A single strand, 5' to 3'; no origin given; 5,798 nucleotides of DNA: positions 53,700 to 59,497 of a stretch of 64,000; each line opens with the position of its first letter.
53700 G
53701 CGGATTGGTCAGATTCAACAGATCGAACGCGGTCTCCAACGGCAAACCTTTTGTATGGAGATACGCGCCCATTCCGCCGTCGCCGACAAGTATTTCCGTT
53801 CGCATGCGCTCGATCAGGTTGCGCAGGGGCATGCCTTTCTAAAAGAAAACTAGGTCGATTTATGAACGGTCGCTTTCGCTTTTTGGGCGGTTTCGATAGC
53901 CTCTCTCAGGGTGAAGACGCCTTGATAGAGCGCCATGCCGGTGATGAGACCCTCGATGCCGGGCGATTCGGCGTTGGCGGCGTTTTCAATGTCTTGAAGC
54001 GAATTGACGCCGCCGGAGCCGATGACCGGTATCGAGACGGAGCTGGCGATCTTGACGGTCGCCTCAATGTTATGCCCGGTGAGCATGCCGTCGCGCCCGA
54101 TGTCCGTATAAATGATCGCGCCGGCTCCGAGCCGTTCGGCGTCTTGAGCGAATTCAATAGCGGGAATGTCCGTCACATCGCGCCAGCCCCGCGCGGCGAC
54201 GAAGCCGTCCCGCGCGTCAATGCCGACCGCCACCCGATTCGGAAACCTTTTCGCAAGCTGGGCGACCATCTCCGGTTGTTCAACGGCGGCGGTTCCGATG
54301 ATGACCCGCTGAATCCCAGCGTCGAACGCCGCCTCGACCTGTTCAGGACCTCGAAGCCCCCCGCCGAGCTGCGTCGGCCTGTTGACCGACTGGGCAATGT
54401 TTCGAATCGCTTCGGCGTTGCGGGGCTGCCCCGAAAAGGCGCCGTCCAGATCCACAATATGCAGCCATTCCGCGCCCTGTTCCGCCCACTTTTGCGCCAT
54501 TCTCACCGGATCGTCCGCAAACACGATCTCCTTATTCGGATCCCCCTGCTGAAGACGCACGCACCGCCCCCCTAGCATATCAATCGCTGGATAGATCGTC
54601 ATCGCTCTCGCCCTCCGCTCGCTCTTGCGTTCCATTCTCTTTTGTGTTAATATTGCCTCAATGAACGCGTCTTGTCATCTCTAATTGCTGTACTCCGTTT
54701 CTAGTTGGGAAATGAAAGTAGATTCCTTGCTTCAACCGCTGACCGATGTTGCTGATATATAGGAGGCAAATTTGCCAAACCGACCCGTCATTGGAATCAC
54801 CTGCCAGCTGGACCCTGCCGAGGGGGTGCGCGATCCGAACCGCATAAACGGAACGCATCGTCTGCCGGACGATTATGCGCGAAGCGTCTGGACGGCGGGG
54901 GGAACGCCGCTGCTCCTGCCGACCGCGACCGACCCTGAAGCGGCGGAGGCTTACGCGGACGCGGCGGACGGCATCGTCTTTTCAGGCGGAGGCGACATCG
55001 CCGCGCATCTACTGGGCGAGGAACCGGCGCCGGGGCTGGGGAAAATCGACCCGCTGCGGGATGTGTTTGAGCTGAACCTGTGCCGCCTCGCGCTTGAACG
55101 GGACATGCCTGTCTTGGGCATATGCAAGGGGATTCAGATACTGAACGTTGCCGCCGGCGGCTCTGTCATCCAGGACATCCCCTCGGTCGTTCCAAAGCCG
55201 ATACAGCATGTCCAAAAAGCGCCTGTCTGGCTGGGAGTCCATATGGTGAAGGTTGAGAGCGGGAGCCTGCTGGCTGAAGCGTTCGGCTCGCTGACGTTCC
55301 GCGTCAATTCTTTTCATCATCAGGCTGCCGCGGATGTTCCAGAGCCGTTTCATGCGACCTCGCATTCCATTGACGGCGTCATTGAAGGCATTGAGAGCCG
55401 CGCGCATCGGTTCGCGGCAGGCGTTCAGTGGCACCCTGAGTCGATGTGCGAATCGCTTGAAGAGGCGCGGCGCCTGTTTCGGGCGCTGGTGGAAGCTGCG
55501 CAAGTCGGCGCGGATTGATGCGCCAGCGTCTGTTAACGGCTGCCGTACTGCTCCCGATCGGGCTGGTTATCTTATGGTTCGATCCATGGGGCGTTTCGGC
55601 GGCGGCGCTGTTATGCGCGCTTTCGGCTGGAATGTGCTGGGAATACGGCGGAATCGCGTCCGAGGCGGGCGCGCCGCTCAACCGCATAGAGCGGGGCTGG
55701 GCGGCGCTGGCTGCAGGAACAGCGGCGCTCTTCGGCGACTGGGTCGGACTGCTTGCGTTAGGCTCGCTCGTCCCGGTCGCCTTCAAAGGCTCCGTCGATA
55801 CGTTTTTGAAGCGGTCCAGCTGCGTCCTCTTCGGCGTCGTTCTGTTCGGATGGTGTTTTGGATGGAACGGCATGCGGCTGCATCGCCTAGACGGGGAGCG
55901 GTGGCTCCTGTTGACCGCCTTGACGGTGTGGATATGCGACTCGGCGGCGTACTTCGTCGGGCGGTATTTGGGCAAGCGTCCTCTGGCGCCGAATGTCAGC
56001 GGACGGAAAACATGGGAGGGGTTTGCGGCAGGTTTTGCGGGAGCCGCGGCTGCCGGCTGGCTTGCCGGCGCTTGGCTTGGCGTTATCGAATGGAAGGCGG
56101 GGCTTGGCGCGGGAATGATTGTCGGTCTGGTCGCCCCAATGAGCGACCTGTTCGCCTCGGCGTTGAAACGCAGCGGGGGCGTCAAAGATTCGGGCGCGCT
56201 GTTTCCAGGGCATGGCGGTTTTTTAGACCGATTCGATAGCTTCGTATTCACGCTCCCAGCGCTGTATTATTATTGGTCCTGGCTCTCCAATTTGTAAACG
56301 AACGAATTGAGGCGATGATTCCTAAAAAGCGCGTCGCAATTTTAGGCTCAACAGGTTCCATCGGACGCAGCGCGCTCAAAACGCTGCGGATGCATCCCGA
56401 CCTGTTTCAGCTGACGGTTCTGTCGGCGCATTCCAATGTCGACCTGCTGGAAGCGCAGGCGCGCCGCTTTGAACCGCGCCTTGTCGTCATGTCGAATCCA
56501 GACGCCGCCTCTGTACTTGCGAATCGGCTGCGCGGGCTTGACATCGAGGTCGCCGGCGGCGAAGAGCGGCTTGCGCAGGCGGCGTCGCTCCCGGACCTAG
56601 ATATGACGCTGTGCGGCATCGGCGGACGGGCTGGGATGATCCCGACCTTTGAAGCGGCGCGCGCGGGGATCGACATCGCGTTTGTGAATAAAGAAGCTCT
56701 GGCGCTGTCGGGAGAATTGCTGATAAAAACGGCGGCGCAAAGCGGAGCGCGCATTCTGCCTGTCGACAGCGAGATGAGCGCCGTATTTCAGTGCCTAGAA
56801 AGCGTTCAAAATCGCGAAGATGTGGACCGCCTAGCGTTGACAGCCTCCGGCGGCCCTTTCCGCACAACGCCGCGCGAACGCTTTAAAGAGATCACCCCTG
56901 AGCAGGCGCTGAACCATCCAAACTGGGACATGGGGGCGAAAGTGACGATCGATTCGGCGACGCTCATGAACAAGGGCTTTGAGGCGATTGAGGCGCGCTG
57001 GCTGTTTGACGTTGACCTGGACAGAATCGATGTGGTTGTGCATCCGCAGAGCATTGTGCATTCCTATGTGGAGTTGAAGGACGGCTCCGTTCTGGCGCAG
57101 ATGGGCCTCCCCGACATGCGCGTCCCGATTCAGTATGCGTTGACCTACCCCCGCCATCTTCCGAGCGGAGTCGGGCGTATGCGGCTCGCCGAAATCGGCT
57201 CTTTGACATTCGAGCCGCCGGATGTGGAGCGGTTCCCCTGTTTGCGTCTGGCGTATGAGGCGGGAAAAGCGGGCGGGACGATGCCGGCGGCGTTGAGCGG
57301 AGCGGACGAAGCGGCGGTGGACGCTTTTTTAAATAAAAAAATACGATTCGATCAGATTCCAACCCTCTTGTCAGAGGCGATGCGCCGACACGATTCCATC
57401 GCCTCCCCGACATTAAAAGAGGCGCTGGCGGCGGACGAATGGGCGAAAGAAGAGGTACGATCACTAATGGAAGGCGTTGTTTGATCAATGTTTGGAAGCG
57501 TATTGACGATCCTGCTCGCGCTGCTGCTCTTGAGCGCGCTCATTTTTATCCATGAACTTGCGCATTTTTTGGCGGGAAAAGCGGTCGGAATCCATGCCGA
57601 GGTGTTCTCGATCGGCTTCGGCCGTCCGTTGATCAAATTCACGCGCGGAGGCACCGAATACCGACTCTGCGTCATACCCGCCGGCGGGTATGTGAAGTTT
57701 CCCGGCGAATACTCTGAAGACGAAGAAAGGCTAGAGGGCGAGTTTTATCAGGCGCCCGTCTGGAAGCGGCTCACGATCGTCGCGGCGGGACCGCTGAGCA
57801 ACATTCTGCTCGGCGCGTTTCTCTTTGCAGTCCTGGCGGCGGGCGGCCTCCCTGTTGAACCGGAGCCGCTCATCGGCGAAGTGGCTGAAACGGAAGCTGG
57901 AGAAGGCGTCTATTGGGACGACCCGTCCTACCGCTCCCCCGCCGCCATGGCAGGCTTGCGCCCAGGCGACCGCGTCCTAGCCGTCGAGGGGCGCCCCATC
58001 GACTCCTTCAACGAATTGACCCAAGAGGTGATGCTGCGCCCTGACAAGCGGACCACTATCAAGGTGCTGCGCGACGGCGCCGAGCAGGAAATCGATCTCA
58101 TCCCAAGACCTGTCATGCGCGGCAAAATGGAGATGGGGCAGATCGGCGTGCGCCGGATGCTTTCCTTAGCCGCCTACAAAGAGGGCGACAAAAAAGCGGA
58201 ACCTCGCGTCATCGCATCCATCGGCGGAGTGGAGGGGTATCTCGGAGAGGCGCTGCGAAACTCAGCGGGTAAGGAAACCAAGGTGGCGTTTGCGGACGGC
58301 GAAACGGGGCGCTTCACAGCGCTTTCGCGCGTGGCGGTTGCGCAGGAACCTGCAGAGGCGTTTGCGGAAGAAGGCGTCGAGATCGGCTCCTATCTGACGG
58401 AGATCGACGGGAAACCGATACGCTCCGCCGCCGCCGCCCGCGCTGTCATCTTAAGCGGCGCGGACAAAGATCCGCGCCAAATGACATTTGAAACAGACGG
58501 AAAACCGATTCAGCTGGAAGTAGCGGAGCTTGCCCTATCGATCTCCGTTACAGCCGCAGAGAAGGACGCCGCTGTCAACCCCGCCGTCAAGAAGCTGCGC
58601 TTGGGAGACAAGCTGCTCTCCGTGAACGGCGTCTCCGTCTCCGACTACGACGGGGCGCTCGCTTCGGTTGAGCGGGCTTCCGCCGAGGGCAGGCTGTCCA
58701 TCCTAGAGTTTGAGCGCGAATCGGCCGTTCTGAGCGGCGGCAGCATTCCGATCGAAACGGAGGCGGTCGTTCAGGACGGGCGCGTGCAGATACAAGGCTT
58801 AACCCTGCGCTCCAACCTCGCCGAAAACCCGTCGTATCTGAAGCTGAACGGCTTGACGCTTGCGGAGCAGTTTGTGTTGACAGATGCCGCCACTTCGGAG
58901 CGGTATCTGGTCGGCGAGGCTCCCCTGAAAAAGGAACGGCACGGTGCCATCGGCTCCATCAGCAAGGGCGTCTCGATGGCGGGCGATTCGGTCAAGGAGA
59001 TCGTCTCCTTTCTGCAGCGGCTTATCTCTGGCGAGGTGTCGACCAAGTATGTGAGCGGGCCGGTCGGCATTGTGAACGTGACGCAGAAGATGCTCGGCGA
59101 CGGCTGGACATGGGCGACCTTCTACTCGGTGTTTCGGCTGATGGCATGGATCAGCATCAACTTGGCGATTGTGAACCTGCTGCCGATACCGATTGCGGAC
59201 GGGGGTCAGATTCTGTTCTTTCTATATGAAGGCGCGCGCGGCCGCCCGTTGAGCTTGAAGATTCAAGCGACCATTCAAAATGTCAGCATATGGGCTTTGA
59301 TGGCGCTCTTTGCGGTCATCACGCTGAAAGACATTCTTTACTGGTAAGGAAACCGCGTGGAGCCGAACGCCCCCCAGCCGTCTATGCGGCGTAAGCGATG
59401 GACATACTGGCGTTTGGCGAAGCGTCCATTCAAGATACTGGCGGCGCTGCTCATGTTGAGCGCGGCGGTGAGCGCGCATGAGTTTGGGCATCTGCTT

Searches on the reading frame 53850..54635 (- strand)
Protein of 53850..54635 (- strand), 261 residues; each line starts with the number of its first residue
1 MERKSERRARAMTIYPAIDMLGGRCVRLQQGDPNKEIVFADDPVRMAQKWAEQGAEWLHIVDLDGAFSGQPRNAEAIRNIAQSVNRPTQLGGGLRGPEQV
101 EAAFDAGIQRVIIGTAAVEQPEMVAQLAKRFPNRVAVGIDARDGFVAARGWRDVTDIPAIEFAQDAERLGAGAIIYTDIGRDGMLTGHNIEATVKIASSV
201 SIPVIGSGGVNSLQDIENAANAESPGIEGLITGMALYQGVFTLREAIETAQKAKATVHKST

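Call 11: search_protein_families(library=pfam, proteins=[window:53850-54635:-], max_evalue=0.001)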
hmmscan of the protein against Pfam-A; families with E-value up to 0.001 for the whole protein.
window:53850-54635:- (261 aa): 3 families
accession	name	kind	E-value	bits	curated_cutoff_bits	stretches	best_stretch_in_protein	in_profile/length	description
PF00977.27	His_biosynth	-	6.2e-82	274.9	23.6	1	14-242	2-228/228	Histidine biosynthesis protein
PF01207.24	Dus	-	4.5e-07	29.7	20.4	0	67-129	166-228/311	Dihydrouridine synthase (Dus)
PF02581.23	TMP-TENI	-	0.00099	19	27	0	164-221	114-168/180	Thiamine monophosphate synthase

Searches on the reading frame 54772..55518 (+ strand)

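Call 11: search_protein_families(library=pfam, proteins=[window:54772-55518:+], max_evalue=0.001)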
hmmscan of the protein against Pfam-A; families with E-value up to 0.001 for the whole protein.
window:54772-55518:+ (248 aa): 2 families
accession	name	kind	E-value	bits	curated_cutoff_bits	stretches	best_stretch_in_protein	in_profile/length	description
PF07722.19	Peptidase_C26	-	6.4e-61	206.3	20.5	1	5-223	1-219/219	Peptidase C26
PF00117.34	GATase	-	6.3e-15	55.8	22.8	1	62-228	40-177/190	Glutamine amidotransferase class-I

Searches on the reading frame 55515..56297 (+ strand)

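Call 74: search_protein_families(library=pfam, proteins=[window:55515-56297:+], max_evalue=0.001)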
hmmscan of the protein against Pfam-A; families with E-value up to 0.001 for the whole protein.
window:55515-56297:+ (260 aa): 1 family
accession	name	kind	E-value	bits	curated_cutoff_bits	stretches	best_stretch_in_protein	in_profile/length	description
PF01148.25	CTP_transf_1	-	1.6e-49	169.6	24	1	4-254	2-261/264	Cytidylyltransferase family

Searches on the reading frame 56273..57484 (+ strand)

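Call 74: search_protein_families(library=pfam, proteins=[window:56273-57484:+], max_evalue=0.001)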
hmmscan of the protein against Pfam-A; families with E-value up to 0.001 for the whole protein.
window:56273-57484:+ (403 aa): 3 families
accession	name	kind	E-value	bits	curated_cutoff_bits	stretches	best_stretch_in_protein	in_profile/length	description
PF13288.12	DXPR_C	-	1.7e-40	138.3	27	1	277-393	1-114/115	DXP reductoisomerase C-terminal domain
PF08436.17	DXP_redisom_C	-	1.9e-38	130.9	26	1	161-245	1-84/84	1-deoxy-D-xylulose 5-phosphate reductoisomerase C-terminal domain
PF02670.22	DXP_reductoisom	-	3.9e-33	115.3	21.7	1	21-147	1-129/129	1-deoxy-D-xylulose 5-phosphate reductoisomerase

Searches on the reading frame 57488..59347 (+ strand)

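Call 74: search_protein_families(library=pfam, proteins=[window:57488-59347:+], max_evalue=0.001)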
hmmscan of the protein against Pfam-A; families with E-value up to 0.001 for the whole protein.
window:57488-59347:+ (619 aa): 5 families
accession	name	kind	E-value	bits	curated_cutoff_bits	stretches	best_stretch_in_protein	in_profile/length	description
PF02163.28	Peptidase_M50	-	4.3e-59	200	27.2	1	11-607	2-221/221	Peptidase family M50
PF17820.7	PDZ_6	-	3.5e-19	68.7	27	1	149-195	8-54/54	PDZ domain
PF13180.12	PDZ_2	-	1.1e-18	67.7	27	1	140-204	13-78/80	PDZ domain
PF00595.29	PDZ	-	5.8e-12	46.3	23.2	1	140-191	26-76/81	PDZ domain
PF14685.13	PDZ_Tricorn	-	7.5e-08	32.7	25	0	141-198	23-81/88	Tricorn protease PDZ domain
